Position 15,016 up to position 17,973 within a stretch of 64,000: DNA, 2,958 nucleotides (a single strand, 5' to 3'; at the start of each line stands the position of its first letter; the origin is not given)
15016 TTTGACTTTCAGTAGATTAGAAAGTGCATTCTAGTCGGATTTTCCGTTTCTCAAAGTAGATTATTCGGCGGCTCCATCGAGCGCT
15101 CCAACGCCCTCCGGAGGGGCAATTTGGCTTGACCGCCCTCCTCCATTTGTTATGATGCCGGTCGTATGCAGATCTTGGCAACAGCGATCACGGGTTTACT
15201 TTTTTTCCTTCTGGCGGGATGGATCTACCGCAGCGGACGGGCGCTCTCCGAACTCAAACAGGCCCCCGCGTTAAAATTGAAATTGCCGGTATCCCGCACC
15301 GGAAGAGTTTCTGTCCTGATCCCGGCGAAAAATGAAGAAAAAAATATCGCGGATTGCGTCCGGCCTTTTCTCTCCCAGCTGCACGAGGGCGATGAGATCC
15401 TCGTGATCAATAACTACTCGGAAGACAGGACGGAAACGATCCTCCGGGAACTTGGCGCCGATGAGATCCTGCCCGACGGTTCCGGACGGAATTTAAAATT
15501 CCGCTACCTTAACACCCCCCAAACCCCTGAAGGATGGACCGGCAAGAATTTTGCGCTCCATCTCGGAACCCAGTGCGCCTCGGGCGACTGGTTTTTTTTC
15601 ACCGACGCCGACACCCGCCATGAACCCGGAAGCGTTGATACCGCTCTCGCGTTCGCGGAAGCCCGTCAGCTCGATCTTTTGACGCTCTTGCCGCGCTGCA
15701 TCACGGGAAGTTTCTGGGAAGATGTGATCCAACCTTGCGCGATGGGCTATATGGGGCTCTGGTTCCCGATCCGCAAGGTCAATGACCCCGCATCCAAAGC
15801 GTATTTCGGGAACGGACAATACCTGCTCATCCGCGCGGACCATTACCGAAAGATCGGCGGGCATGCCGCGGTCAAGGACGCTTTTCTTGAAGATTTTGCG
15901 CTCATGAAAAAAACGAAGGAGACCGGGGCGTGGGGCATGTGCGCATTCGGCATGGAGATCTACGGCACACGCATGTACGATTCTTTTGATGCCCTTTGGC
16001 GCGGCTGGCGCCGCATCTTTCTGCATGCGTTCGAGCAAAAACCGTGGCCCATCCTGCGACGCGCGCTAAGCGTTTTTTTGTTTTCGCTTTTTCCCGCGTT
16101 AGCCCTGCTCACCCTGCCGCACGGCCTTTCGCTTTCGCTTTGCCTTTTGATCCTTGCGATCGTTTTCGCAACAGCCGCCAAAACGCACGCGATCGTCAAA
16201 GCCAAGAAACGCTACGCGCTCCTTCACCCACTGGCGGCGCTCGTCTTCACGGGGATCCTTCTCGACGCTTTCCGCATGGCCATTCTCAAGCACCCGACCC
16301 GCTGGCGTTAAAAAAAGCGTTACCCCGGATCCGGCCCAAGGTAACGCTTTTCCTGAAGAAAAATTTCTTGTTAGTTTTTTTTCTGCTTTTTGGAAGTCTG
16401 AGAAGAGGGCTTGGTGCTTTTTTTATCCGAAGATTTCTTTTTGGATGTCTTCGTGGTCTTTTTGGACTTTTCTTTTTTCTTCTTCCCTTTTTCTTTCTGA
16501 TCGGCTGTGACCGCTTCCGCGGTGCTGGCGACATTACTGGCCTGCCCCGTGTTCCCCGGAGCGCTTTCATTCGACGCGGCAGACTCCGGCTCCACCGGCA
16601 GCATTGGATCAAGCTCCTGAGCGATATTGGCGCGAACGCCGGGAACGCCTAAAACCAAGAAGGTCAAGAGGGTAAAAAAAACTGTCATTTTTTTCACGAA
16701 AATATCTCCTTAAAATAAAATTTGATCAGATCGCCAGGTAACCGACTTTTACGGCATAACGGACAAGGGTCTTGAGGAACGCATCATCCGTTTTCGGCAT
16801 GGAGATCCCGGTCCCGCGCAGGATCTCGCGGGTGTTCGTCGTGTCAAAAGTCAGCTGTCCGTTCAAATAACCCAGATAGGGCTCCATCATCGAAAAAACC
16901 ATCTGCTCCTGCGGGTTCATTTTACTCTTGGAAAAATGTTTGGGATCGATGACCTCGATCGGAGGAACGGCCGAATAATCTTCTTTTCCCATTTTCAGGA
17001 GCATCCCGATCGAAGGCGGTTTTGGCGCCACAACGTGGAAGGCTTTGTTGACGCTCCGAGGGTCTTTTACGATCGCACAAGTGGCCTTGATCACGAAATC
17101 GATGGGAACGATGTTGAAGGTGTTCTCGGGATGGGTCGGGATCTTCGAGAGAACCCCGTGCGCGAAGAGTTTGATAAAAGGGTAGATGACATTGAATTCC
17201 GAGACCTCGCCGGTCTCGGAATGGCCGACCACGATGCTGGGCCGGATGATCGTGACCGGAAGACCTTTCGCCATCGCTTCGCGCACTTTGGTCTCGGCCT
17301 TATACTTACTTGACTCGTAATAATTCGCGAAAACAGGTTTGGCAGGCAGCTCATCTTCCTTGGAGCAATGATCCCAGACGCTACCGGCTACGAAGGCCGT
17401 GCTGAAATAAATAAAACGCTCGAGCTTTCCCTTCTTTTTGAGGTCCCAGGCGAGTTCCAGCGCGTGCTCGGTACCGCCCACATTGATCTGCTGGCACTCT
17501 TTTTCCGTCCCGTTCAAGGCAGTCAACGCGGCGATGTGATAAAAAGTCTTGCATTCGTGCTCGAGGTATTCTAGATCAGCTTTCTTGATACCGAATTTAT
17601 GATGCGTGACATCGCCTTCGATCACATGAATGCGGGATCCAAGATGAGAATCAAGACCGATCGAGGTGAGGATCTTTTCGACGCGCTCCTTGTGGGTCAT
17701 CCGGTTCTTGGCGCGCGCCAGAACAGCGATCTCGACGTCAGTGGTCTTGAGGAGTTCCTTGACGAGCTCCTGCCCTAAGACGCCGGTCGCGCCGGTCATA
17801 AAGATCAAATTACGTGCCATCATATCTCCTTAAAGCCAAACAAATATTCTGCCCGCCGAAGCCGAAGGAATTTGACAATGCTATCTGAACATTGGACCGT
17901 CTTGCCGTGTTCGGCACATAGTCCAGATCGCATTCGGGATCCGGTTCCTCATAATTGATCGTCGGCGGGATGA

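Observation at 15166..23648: Compact orphan type II FAS/PKS-like lipid pathway with a reductive-release and glycosylation logic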

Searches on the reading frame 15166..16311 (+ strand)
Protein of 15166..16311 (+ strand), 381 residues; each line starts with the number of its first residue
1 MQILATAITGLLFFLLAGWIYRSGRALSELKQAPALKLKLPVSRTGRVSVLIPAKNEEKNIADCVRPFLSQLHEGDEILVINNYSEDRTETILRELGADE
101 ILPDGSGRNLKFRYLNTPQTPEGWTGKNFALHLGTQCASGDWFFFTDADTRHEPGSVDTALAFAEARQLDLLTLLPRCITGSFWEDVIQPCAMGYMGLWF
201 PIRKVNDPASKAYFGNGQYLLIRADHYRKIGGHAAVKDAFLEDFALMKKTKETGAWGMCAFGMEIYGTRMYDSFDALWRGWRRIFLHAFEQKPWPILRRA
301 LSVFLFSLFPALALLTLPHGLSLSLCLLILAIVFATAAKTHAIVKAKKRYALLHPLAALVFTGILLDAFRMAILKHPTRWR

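Call 3: search_protein_families(library=pfam, proteins=[window:15166-16311:+], max_evalue=0.01)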
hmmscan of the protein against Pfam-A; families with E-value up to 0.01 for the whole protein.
window:15166-16311:+ (381 aa): 6 families
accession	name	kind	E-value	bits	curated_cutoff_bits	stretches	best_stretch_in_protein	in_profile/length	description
PF00535.33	Glycos_transf_2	-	6e-19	69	23.3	1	49-188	1-127/168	Glycosyl transferase family 2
PF13506.12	Glyco_transf_21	-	9.4e-08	32.1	21.7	1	119-255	10-142/174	Glycosyl transferase family 21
PF13632.12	Glyco_trans_2_3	-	5.5e-06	26.8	27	1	142-335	1-195/198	Glycosyl transferase family group 2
PF13641.12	Glyco_tranf_2_3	-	0.00029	21.4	27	1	47-248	2-192/230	Glycosyltransferase like family 2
PF10111.15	Glyco_tranf_2_2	-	0.0003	20.8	27.3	1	49-166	1-108/276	Glycosyltransferase like family 2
PF13704.12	Glyco_tranf_2_4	-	0.0077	17.1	27.5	0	60-149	6-81/98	Glycosyl transferase family 2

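Call 4: search_protein_families(library=ncbifam, proteins=[window:15166-16311:+], max_evalue=0.01)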
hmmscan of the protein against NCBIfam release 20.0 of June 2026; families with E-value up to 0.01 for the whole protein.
window:15166-16311:+ (381 aa): 10 families
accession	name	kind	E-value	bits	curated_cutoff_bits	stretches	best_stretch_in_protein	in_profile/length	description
TIGR03469.1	HpnB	hypoth_equivalog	1.9e-39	135.8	379.25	1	17-380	19-379/386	hopene-associated glycosyltransferase HpnB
NF045692.1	OglycostaseCruG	equivalog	6.7e-35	120.7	600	1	26-298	20-303/386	2'-O-glycosyltransferase CruG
TIGR04283.1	glyco_like_mftF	equivalog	3.6e-14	52.9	182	1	48-259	1-178/221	TIGR04283 family arsenosugar biosynthesis glycosyltransferase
NF010496.0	PRK13915.1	equivalog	2.9e-09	36.4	262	1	44-152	29-129/307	glucosyl-3-phosphoglycerate synthase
TIGR03937.1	PgaC_IcaA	equivalog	2e-08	33.6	422.3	1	31-151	30-137/407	poly-beta-1,6-N-acetyl-D-glucosamine synthase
NF007482.0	PRK10073.1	equivalog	1.1e-06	27.9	423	1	44-173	4-119/334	glycosyltransferase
TIGR04182.1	glyco_TIGR04182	equivalog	3.2e-06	26.8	325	1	48-108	2-60/293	S-layer glycoprotein N-glycosyltransferase AglJ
TIGR03472.1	HpnI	equivalog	1.4e-05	24.1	310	0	141-369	128-350/373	bacteriohopanetetrol glucosamine biosynthesis glycosyltransferase HpnI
NF038302.1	EPS_HpsE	equivalog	8.2e-05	21.7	300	1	48-166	3-113/307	hormogonium polysaccharide biosynthesis glycosyltransferase HpsE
NF047683.1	TeichurnBiosyTuaG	equivalog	0.00014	21.6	400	1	46-168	6-115/252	teichuronic acid biosynthesis protein TuaG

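Call 63: search_solved_structures(query=window:15166-16311:+, max_evalue=0.001)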
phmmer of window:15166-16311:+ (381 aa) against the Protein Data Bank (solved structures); distinct sequences matched with E-value up to 0.001: 1.
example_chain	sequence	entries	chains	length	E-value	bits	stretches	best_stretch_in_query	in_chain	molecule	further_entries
6p61_A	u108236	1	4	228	0.00071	22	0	45-107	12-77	Glycosyltransferase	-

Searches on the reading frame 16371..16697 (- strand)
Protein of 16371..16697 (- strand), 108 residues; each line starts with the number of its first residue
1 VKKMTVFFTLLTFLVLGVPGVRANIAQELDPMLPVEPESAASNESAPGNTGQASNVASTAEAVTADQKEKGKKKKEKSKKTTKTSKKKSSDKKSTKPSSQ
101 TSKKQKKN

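Call 3: search_protein_families(library=pfam, proteins=[window:16371-16697:-], max_evalue=0.01)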
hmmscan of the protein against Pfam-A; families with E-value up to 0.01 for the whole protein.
window:16371-16697:- (108 aa): 0 families

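Call 4: search_protein_families(library=ncbifam, proteins=[window:16371-16697:-], max_evalue=0.01)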
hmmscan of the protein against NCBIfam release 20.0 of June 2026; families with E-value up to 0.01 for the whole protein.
window:16371-16697:- (108 aa): 0 families

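Call 20: search_protein_families(library=pfam, proteins=[window:16371-16697:-], max_evalue=1)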
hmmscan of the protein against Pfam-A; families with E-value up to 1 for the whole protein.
window:16371-16697:- (108 aa): 5 families
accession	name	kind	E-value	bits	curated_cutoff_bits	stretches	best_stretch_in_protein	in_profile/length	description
PF10631.14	DUF2477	-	0.19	12.8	20.6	1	22-102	19-96/142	Protein of unknown function (DUF2477)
PF22251.1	PFF1_TM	-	0.21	11.5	32.3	1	47-99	146-199/300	Vacuolar membrane protease, transmembrane domain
PF02535.28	Zip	-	0.27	10.9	35.1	1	49-99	116-166/323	ZIP Zinc transporter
PF05086.17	Dicty_REP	-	0.33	9.3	21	1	44-106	245-308/911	Dictyostelium (Slime Mold) REP protein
PF08208.16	RNA_polI_A34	-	0.5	10.8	31.7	1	48-107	143-204/205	DNA-directed RNA polymerase I subunit RPA34.5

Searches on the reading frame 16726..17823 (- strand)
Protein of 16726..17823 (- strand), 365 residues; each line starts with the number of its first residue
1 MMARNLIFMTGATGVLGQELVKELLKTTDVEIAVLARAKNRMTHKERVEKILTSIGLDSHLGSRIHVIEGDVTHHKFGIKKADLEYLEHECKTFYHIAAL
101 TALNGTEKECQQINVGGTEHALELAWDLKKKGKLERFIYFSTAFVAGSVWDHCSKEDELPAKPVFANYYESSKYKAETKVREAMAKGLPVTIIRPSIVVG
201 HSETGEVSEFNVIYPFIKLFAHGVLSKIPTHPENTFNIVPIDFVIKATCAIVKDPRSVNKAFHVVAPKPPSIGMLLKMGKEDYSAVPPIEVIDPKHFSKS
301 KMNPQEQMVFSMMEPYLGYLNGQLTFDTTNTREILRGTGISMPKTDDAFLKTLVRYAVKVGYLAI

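Call 3: search_protein_families(library=pfam, proteins=[window:16726-17823:-], max_evalue=0.01)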
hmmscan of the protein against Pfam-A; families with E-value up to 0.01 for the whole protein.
window:16726-17823:- (365 aa): 8 families
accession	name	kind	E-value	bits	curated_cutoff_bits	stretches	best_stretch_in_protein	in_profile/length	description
PF07993.18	NAD_binding_4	-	9.8e-56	189.2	20.1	1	10-247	2-257/258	Male sterility protein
PF01370.27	Epimerase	-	2.3e-17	63.7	20.9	1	7-224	1-197/240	NAD dependent epimerase/dehydratase family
PF01073.25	3Beta_HSD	-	3e-14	53.1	22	1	9-204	2-187/280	3-beta hydroxysteroid dehydrogenase/isomerase family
PF04321.23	RmlD_sub_bind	-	1e-09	38.3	27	1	7-205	3-158/287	RmlD substrate binding domain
PF13460.12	NAD_binding_10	-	5.2e-09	36.7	27.2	1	11-202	1-150/184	NAD(P)H-binding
PF02719.21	Polysacc_synt_2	-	2.4e-07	30.7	20.2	1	7-142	1-128/293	Polysaccharide biosynthesis protein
PF16363.11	GDP_Man_Dehyd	-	6.2e-07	29.6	27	1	9-194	2-179/332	GDP-mannose 4,6 dehydratase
PF08659.16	KR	-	2.5e-05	24.7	22.6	1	8-76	4-66/180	KR domain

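Call 4: search_protein_families(library=ncbifam, proteins=[window:16726-17823:-], max_evalue=0.01)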
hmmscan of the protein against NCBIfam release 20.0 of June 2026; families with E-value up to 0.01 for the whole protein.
window:16726-17823:- (365 aa): 25 families
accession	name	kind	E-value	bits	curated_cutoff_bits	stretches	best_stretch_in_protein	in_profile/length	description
TIGR01746.1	Thioester-redct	subfamily_domain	4.3e-51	174.3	213.35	1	7-363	2-371/371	thioester reductase domain-containing protein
NF005539.0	PRK07201.1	equivalog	1e-47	163.3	549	1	8-347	4-341/657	SDR family oxidoreductase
NF038078.1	NRPS_MxcG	equivalog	7.7e-34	116.2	2300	1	6-363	1084-1439/1442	myxochelin non-ribosomal peptide synthetase MxcG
TIGR03443.1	alpha_am_amid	equivalog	7.3e-24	83.3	1030.1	1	6-257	974-1237/1390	L-aminoadipate-semialdehyde dehydrogenase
NF047350.1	aureusi_NRPS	equivalog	1.5e-20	71.8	2500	1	7-353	2030-2364/2373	aureusimine non-ribosomal peptide synthetase AusA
TIGR03466.1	HpnA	hypoth_equivalog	2e-17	63.1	367.65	1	7-249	3-214/327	hopanoid-associated sugar epimerase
NF042423.1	oxyalk_red_Shew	equivalog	1.4e-15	57.2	580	1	6-202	10-178/331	2-alkyl-3-oxoalkanoate reductase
NF041592.1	carboxyl_red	equivalog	8.3e-14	50.2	1300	1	7-274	767-1057/1160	carboxylic acid reductase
NF052578.1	StrlDmthSdmBMthl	equivalog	4.6e-10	39.8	600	1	8-250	4-214/328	sterol demethylase protein SdmB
NF042422.1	oxyalk_red_OleD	equivalog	9.2e-09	35.1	580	1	7-203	3-173/329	2-alkyl-3-oxoalkanoate reductase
TIGR01214.1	rmlD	equivalog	3.7e-08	32.8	224.05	1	7-204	2-156/285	dTDP-4-dehydrorhamnose reductase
NF047837.1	UDPAcbARedWbcJ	equivalog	2.2e-07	30.1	500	1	81-268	37-199/372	UDP-2-acetamido-2,6-beta-L-arabino-hexul-4-ose reductase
NF043036.1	ErythonDh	equivalog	5.8e-07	29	325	1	7-153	3-136/321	D-erythronate dehydrogenase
TIGR01179.1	galE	equivalog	5.9e-07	28.6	262.3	1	7-209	2-187/332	UDP-glucose 4-epimerase GalE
TIGR04180.1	EDH_00030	hypoth_equivalog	1.1e-06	28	475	1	7-202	1-179/297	NAD-dependent 4,6-dehydratase LegB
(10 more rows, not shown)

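Call 62: search_solved_structures(query=window:16726-17823:-, max_evalue=1e-8)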
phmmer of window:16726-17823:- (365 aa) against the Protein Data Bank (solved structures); distinct sequences matched with E-value up to 1e-8: 3.
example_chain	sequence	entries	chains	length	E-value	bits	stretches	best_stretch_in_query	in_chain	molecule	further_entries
4u7w_A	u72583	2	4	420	7.8e-30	107.2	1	5-363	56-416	MxaA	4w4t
8v1x_A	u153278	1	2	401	1.1e-17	67.2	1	7-361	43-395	Type I polyketide synthase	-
6vtj_A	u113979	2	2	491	1.2e-11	47.4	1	7-362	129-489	Non-ribosomal peptide synthetase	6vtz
